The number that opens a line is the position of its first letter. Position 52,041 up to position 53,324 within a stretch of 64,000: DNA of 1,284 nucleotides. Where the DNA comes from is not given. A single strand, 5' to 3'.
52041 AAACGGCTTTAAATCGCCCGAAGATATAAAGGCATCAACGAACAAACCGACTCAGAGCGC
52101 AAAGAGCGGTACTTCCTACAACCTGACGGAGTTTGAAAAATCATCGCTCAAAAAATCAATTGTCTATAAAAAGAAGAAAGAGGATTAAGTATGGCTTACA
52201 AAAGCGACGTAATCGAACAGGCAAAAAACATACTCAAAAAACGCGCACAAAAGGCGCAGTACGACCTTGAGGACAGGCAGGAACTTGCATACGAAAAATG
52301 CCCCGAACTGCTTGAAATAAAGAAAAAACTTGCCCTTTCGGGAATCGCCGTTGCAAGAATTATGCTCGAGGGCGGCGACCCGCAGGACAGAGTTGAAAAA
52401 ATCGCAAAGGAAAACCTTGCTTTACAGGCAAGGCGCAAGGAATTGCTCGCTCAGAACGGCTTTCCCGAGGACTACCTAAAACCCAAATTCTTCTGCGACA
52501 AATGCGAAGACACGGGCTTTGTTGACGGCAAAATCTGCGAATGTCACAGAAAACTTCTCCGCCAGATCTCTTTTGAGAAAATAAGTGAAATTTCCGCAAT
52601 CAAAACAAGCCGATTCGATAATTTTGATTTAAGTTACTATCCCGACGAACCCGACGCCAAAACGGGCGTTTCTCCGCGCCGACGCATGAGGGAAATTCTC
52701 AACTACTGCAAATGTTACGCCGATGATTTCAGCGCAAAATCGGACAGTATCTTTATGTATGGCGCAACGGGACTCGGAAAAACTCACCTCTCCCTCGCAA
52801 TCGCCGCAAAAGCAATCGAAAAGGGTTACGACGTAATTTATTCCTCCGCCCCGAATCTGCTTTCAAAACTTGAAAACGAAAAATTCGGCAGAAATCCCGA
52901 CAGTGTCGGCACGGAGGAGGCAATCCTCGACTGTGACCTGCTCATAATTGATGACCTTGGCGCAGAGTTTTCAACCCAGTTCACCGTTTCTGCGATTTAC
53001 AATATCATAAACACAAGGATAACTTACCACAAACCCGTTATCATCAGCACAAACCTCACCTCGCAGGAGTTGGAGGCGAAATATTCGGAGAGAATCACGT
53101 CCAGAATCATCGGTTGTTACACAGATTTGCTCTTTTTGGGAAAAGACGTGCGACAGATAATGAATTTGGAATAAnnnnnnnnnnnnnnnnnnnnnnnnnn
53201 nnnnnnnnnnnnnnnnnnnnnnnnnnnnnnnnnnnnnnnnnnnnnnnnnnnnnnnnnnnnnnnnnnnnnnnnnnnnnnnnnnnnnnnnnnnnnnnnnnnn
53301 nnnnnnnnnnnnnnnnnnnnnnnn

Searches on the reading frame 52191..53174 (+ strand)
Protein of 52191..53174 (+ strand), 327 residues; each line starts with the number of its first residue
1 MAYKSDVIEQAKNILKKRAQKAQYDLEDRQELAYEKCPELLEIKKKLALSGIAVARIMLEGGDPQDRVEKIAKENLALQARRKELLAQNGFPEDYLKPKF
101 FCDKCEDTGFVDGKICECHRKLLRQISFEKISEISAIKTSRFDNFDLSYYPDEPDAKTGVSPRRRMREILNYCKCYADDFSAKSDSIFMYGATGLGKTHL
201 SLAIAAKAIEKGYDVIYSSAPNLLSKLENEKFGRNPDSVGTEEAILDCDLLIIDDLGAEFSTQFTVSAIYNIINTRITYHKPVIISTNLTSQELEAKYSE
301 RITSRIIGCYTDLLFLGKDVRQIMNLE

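Call 13: find_encoding_contigs(protein=window:52191-53174:+, flank=3000, max_places=10)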
Protein window:52191-53174:+ (327 aa): 4 contigs read that carry it; 2 places shown.
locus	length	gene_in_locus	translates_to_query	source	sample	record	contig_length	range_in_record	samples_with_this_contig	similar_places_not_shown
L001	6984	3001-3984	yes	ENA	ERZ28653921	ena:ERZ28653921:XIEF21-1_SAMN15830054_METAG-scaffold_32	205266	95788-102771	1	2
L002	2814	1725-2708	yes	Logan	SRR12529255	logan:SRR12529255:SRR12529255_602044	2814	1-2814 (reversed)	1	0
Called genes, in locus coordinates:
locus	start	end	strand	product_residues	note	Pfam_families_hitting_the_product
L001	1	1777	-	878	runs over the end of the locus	PF01411:tRNA-synt_2c, PF07973:tRNA_SAD, PF02272:DHHA1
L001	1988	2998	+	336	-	PF07261:DnaB_2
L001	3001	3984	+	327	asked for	PF01695:IstB_IS21, PF00308:Bac_DnaA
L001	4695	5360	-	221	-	PF00849:PseudoU_synth_2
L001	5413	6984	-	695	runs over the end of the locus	PF12437:GSIII_N, PF00120:Gln-synt_C, PF18318:Gln-synt_C-ter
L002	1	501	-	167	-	?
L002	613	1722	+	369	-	PF07261:DnaB_2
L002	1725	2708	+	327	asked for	PF01695:IstB_IS21, PF00308:Bac_DnaA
